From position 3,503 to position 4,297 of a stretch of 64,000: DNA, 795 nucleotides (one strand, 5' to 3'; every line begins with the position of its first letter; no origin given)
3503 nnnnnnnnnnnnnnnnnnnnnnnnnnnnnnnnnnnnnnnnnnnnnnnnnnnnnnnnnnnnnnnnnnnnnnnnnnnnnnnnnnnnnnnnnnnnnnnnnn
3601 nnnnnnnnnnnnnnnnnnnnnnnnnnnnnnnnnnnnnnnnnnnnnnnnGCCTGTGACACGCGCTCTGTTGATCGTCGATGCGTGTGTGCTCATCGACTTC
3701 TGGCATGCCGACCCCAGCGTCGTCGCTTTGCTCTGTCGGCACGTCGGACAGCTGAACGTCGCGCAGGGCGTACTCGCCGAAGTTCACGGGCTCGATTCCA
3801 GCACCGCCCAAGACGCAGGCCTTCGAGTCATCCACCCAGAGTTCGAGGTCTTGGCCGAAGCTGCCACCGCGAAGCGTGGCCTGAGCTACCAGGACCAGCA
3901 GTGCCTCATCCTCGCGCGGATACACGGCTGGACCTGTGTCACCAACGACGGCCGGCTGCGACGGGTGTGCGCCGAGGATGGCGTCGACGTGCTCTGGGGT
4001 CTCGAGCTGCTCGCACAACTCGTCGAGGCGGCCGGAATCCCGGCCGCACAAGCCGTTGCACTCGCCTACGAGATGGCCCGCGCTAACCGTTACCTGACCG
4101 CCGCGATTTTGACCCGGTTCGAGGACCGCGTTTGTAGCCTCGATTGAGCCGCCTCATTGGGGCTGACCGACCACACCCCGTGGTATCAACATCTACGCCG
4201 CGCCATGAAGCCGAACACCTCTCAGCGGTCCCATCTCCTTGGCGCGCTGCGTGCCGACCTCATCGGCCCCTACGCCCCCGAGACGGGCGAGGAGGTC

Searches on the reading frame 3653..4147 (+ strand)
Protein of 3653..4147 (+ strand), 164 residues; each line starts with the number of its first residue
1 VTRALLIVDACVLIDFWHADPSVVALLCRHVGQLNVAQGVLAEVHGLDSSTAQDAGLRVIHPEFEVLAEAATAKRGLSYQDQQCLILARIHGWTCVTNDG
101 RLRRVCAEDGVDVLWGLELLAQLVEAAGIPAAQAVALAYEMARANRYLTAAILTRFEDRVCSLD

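Call 4: search_protein_families(library=padloc, proteins=[window:3653-4147:+], max_evalue=0.01)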
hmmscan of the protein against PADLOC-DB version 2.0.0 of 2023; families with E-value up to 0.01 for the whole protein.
window:3653-4147:+ (164 aa): 0 families

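Call 5: search_protein_families(library=pfam, proteins=[window:3653-4147:+], max_evalue=0.01)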
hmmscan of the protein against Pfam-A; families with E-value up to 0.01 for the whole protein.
window:3653-4147:+ (164 aa): 1 family
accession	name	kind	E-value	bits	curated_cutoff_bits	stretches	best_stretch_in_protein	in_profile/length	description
PF01850.27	PIN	-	0.00078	20.5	23.6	1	48-106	59-118/120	PIN domain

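Call 57: search_protein_families(library=ncbifam, proteins=[window:3653-4147:+], max_evalue=0.01)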
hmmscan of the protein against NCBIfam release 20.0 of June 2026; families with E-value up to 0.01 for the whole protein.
window:3653-4147:+ (164 aa): 0 families

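Call 58: find_homologous_proteins(query=window:3653-4147:+, max_evalue=0.001)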
Query window:3653-4147:+ (164 aa): 29 proteins with E <= 0.001 among 444 candidates.
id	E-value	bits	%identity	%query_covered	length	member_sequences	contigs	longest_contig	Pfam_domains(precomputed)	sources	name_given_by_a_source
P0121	3.9e-92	325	91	100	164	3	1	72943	-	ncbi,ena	-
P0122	2.8e-63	231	69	95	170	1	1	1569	-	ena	-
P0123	4.1e-63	230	66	100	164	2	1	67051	PF11848.14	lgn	-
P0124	1.0e-61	226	67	96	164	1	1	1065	PF11848.14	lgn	-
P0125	1.6e-55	206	60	96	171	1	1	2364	PF11848.14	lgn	-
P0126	7.6e-55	204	60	98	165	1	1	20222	PF11848.14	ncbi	-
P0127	4.3e-54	201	59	96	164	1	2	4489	PF01850.28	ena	-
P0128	3.9e-53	198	56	96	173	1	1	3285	PF11848.14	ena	-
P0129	4.6e-53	198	58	98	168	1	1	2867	-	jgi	-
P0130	9.2e-52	194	58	96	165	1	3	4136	PF01850.28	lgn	-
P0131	4.8e-51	191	57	96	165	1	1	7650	PF11848.14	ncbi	-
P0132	9.1e-48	181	53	96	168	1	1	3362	-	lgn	-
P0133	1.1e-40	158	51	94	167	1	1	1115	PF01850.28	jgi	jgi:rRNA-processing protein FCF1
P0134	2.9e-40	156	51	93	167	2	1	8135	-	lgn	-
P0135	6.8e-40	155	51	98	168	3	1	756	PF01850.28,PF11848.14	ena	-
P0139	1.6e-37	147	49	95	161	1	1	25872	PF01850.28,PF11848.14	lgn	-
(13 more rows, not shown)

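Call 59: find_encoding_contigs(protein=P0123, flank=10000, max_places=1)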
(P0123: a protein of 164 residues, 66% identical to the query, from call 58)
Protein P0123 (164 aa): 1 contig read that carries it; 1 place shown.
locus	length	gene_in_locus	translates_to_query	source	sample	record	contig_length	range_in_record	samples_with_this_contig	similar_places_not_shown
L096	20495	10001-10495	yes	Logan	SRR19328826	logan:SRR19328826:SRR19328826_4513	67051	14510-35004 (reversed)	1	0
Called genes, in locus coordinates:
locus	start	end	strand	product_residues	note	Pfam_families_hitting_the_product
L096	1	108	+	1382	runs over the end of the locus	PF07669:Eco57I, PF20473:MmeI_Mtase (weak), PF20466:MmeI_TRD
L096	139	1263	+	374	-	-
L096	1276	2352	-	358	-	-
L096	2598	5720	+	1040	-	PF28530:DUF8426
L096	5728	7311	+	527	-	PF09823:DUF2357, PF04411:PDDEXK_7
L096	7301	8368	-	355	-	-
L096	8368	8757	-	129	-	PF04307:YdjM (weak)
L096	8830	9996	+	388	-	PF01381:HTH_3, PF12844:HTH_19 (faint), PF13560:HTH_31, PF06114:Peptidase_M78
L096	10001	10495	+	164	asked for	PF11848:DUF3368 (weak)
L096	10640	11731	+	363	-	-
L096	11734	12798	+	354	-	-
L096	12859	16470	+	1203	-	PF00271:Helicase_C (faint)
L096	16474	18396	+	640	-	PF09369:MZB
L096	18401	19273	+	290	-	PF13091:PLDc_2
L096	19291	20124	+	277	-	-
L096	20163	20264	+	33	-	-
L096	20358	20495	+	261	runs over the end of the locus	-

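Call 60: find_encoding_contigs(protein=P0126, flank=10000, max_places=1)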
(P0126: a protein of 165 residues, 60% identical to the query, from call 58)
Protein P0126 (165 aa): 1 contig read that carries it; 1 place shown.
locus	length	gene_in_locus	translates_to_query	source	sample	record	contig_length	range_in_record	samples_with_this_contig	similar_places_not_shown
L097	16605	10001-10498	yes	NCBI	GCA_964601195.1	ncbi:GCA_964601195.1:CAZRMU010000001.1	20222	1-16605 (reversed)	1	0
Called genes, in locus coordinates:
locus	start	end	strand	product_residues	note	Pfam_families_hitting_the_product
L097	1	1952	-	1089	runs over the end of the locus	-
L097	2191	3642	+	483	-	PF01637:ATPase_2, PF13191:AAA_16 (weak), PF13401:AAA_22, PF13173:AAA_14 (weak)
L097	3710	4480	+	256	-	-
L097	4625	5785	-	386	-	PF00753:Lactamase_B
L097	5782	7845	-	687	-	-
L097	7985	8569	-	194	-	PF00702:Hydrolase, PF13419:HAD_2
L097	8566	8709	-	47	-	-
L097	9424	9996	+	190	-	PF06114:Peptidase_M78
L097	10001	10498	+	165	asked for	PF11848:DUF3368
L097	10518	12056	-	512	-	PF07669:Eco57I, PF20473:MmeI_Mtase, PF20466:MmeI_TRD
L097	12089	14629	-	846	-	-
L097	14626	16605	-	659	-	?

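Call 61: find_encoding_contigs(protein=P0139, flank=10000, max_places=1)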
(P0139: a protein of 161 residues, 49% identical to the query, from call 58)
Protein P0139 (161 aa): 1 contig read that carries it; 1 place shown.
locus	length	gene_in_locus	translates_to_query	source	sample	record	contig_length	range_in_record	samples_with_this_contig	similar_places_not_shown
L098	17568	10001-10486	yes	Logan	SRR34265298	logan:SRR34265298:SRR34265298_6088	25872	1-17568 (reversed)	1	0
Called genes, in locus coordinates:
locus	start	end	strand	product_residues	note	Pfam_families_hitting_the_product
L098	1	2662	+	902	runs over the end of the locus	PF13091:PLDc_2, PF00176:SNF2-rel_dom, PF00270:DEAD (weak), PF04851:ResIII (weak), PF00271:Helicase_C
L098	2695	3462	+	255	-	-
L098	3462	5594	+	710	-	-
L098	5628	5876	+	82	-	-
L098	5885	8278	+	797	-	PF08708:PriCT_1, PF08706:D5_N, PF19263:DUF5906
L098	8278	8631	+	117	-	PF18563:TubC_N (weak)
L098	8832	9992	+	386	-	PF01381:HTH_3, PF12844:HTH_19, PF13443:HTH_26 (weak), PF13560:HTH_31, PF06114:Peptidase_M78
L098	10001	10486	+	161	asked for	PF01850:PIN (faint), PF11848:DUF3368 (weak)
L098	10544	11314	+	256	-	PF10137:CAP12-PCTIR_TIR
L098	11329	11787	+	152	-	PF00075:RNase_H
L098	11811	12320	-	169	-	-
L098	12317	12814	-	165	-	-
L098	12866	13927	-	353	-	-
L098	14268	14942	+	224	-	-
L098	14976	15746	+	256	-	-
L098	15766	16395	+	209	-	-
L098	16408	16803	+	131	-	-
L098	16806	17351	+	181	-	-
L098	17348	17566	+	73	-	?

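Call 63: find_homologous_proteins(query=L096:2598-5720:+, max_evalue=1e-20)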
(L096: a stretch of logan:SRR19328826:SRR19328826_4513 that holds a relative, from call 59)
Query L096:2598-5720:+ (1040 aa): 31 proteins with E <= 1e-20 among 8000 candidates.
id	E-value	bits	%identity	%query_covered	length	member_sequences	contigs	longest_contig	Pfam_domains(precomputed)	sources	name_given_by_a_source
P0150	0.0e+0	2195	91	100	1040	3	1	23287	PF28530.1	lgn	-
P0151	0.0e+0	1888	80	100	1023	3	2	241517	PF28530.1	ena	-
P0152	0.0e+0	1296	77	70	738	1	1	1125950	PF28530.1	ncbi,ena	-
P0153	0.0e+0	1238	56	99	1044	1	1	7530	PF28530.1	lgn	-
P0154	0.0e+0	1217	55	99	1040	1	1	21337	PF28530.1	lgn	-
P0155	0.0e+0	1213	55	99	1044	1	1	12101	PF28530.1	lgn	-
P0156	0.0e+0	1211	55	99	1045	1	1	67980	PF28530.1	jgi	jgi:5-methylcytosine-specific restriction protein B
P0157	0.0e+0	1205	54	99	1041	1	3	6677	PF28530.1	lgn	-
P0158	0.0e+0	1163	53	99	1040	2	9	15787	PF28530.1,PF13191.13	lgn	-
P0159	0.0e+0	1154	53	99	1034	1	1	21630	PF28530.1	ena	-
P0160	0.0e+0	1130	56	83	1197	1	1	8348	PF01878.25,PF28530.1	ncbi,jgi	jgi:5-methylcytosine-specific restriction protein B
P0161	0.0e+0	1059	48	56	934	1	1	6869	PF28530.1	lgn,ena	-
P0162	1.3e-270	919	57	65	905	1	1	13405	PF28530.1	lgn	-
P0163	3.6e-257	874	52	82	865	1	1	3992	PF28530.1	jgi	jgi:hypothetical protein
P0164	7.9e-236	804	46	79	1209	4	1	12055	PF01878.25,PF28530.1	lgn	-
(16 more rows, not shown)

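Call 64: find_encoding_contigs(protein=P0152, flank=10000, max_places=1)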
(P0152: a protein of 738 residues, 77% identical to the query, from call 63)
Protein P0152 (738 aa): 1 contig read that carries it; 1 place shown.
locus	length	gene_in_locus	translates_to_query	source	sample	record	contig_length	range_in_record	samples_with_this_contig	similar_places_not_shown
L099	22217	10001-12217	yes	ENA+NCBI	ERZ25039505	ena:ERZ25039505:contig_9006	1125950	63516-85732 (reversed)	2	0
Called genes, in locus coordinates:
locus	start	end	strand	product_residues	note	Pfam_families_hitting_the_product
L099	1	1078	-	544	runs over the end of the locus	-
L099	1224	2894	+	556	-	-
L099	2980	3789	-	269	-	-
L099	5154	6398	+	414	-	PF18845:baeRF_family3, PF18848:baeRF_family6, PF18849:baeRF_family7, PF18851:baeRF_family8 (weak), PF18855:baeRF_family11 (faint)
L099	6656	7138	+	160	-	-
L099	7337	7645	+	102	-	-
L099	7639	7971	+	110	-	-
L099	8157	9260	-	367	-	-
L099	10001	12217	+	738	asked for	PF28530:DUF8426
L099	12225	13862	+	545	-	PF09823:DUF2357, PF04411:PDDEXK_7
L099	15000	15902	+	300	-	PF07592:DDE_Tnp_ISAZ013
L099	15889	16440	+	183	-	-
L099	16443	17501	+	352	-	-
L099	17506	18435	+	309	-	PF09823:DUF2357, PF04411:PDDEXK_7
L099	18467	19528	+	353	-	-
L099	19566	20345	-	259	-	-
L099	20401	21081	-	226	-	PF01381:HTH_3 (faint), PF13384:HTH_23 (faint)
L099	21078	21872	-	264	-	-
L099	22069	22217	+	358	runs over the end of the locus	PF12799:LRR_4 (faint), PF23598:LRR_14 (weak)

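Call 72: search_protein_families(library=pfam, proteins=[L096:7301-8368:-, L096:11734-12798:+, L096:10640-11731:+], max_evalue=1)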
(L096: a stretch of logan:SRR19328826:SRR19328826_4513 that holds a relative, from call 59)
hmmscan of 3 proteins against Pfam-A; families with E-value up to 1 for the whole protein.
L096:7301-8368:- (355 aa): 0 families

L096:11734-12798:+ (354 aa): 1 family
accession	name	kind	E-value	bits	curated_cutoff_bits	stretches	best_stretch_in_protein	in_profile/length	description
PF04450.18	BSP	-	0.036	14.3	23.8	1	102-129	105-132/207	Peptidase of plants and bacteria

L096:10640-11731:+ (363 aa): 1 family
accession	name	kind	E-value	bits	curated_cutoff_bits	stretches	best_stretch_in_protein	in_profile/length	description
PF00036.39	EF-hand_1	-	0.023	14.7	25.4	1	90-108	9-27/29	EF hand domain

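Call 80: predict_structure(alignment_id=A5)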
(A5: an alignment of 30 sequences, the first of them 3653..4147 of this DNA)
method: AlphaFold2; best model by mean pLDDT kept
length: 164 residues; sequences in the alignment: 30
mean_pLDDT: 95.4   pTM: 0.89
mean pLDDT of the five models: 95.4, 95.2, 95.2, 94.5, 94.0
residues with pLDDT >= 90: 156; 70-90: 5; 50-70: 2; < 50: 1
segments of 3 or more residues with pLDDT < 50: none
pLDDT, mean of each block of 10 residues (from residue 1): 85 97 97 96 95 97 97 93 97 97 97 98 97 98 94 97 84
secondary structure, 60 per line:
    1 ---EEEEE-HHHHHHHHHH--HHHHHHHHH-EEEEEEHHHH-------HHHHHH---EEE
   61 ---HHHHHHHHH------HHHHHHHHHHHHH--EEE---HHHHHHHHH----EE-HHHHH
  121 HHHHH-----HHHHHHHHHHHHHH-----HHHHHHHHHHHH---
elements in order: E4-8 H10-19 H22-30 E32-37 H38-41 H49-54 E58-60 H64-72 H79-91 E94-96 H100-108 H116-125 H131-144 H150-161

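Call 83: fold_search(model_id=the predicted structure, library=pdb)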
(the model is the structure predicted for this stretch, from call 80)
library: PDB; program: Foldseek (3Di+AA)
matches with E <= 10: 1206; with E <= 0.001: 2
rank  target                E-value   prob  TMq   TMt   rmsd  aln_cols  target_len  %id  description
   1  2mdt_MODEL_1_A        5.0e-04  1.00  0.53  0.70   2.9       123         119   14  a PilT N-terminus domain protein SSO1118 from hyperthemophilic archaeon Sulfolobus solfataricus P2 (released 2013-11-20)
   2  3ix7_A                7.3e-04  1.00  0.45  0.55   5.6       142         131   25  Crystal structure of a domain of functionally unknown protein from Thermus thermophilus HB8 (released 2009-09-22)
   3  1v8o_F                1.5e-03  1.00  0.48  0.56   5.1       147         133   18  Crystal Structure of PAE2754 from Pyrobaculum aerophilum (released 2004-02-10)
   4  1v8o_B                1.6e-03  1.00  0.48  0.56   5.2       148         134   17  Crystal Structure of PAE2754 from Pyrobaculum aerophilum (released 2004-02-10)
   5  1o4w                  1.9e-03  1.00  0.44  0.55   4.8       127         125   17  CRYSTAL STRUCTURE OF a PIN (PILT N-TERMINUS) DOMAIN CONTAINING PROTEIN (AF0591) FROM ARCHAEOGLOBUS FULGIDUS AT 1.90 A RE (released 2003-07-29)
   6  8kda_E                2.4e-03  1.00  0.54  0.47   9.4       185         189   14  Cryo-EM structure of Hydrogenobacter thermophilus minimal protein-only RNase P (HARP) in complex with pre-tRNAs (released 2024-08-14)
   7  3ix7_B                2.4e-03  1.00  0.43  0.53   6.9       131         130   24  Crystal structure of a domain of functionally unknown protein from Thermus thermophilus HB8 (released 2009-09-22)
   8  1v8p_B                2.4e-03  1.00  0.50  0.59   4.9       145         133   18  Crystal structure of PAE2754 from Pyrobaculum aerophilum (released 2004-02-10)
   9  9c5w_D                2.4e-03  1.00  0.44  0.44  12.2       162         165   13  Crystal structure of cyclodehydratase RohQ in complex with imidazole (released 2025-07-23)
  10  5ecw_A                3.0e-03  1.00  0.46  0.54   5.2       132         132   15  Structure of the Shigella flexneri VapC mutant D7A (released 2016-02-17)
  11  8rd3_B                3.4e-03  1.00  0.51  0.40   5.9       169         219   12  Crystal structure of Saccharomyces cerevisiae Nmd4 protein bound to Upf1 helicase domain (released 2024-08-14)
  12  1v8p_F                3.4e-03  1.00  0.46  0.52   5.6       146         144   17  Crystal structure of PAE2754 from Pyrobaculum aerophilum (released 2004-02-10)
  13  9c5w_B                3.6e-03  1.00  0.44  0.44  11.8       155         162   13  Crystal structure of cyclodehydratase RohQ in complex with imidazole (released 2025-07-23)
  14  1v8p_C                3.6e-03  1.00  0.47  0.55   5.8       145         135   16  Crystal structure of PAE2754 from Pyrobaculum aerophilum (released 2004-02-10)
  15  9oq8_A                3.6e-03  1.00  0.43  0.43  12.1       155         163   15  Crystal structure of selenomethionine-substituted cyclodehydratase RohQ (released 2025-07-23)
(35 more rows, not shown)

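Call 90: search_protein_families(library=pfam, proteins=[L096:139-1263:+, L096:1276-2352:-, L099:16443-17501:+], max_evalue=0.001)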
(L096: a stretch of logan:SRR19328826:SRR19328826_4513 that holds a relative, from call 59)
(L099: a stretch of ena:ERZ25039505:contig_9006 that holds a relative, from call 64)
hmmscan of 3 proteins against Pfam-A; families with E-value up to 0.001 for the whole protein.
L096:139-1263:+ (374 aa): 0 families

L096:1276-2352:- (358 aa): 0 families

L099:16443-17501:+ (352 aa): 0 families

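Call 91: search_protein_families(library=padloc, proteins=[L098:8832-9992:+, L098:10001-10486:+, L096:139-1263:+, L096:10640-11731:+, L096:2598-5720:+, L096:5728-7311:+], max_evalue=0.001)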
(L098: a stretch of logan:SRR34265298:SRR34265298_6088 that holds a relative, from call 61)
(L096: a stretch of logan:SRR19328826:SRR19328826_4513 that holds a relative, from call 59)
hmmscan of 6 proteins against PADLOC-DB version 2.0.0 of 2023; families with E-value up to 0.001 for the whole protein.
L098:8832-9992:+ (386 aa): 20 families
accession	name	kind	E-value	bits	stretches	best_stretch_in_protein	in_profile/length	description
PDLC03949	RmrA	-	1.1e-32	111.3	1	12-297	9-281/363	-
PDLC03948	RmrA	-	3.7e-30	103.1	1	9-302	12-310/397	-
PDLC03947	RmrA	-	3e-29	100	1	4-303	10-312/383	-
PDLC03946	RmrA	-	1.8e-28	97.3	1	13-282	10-266/357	-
PDLC03952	RmrA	-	7.1e-27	92.2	1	4-282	21-301/395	-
PDLC03951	RmrA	-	9.6e-27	91.9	1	8-297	11-301/400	-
PDLC03954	RmrA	-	3.6e-25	86.7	1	4-296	9-305/380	-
PDLC03944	RmrA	-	3.8e-24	83.5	1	9-297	10-299/384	-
PDLC03956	RmrA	-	6.7e-23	79.4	1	5-282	8-285/399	-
PDLC03950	RmrA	-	4.7e-21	73.2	1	16-280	13-275/369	-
PDLC03953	RmrA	-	5.9e-21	73.1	1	9-302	9-304/373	-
PDLC03955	RmrA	-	5.2e-20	70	1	13-280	28-287/371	-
PDLC03943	RmrA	-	3.3e-18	63.9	1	8-280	5-269/370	-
PDLC03945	RmrA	-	4.4e-18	63.6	1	124-296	137-308/394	-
PDLC04141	capP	-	5.8e-13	46.9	1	150-282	23-152/242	capP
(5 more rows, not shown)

L098:10001-10486:+ (161 aa): 0 families

L096:139-1263:+ (374 aa): 0 families

L096:10640-11731:+ (363 aa): 0 families

L096:2598-5720:+ (1040 aa): 5 families
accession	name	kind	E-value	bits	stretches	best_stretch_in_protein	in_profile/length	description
PDLC04547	PDC-M26A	-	2.2e-46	156.8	3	711-790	361-431/724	-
PDLC04819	PDC-S02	-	8.5e-15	52.8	1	367-483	5-126/334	-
PDLC04815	PDC-S02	-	2.5e-09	34.9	1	368-479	4-119/346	-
PDLC04806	PDC-S02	-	3.4e-07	27.8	1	375-486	11-130/324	-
PDLC04824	PDC-S02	-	9.8e-07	26.2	1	366-482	3-126/308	-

L096:5728-7311:+ (527 aa): 0 families

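Call 95: search_protein_families(library=ncbifam, proteins=[L096:2598-5720:+, L096:5728-7311:+], max_evalue=0.00001)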
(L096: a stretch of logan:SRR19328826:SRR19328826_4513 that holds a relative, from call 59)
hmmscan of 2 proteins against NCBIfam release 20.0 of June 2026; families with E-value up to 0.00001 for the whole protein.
L096:2598-5720:+ (1040 aa): 0 families

L096:5728-7311:+ (527 aa): 0 families
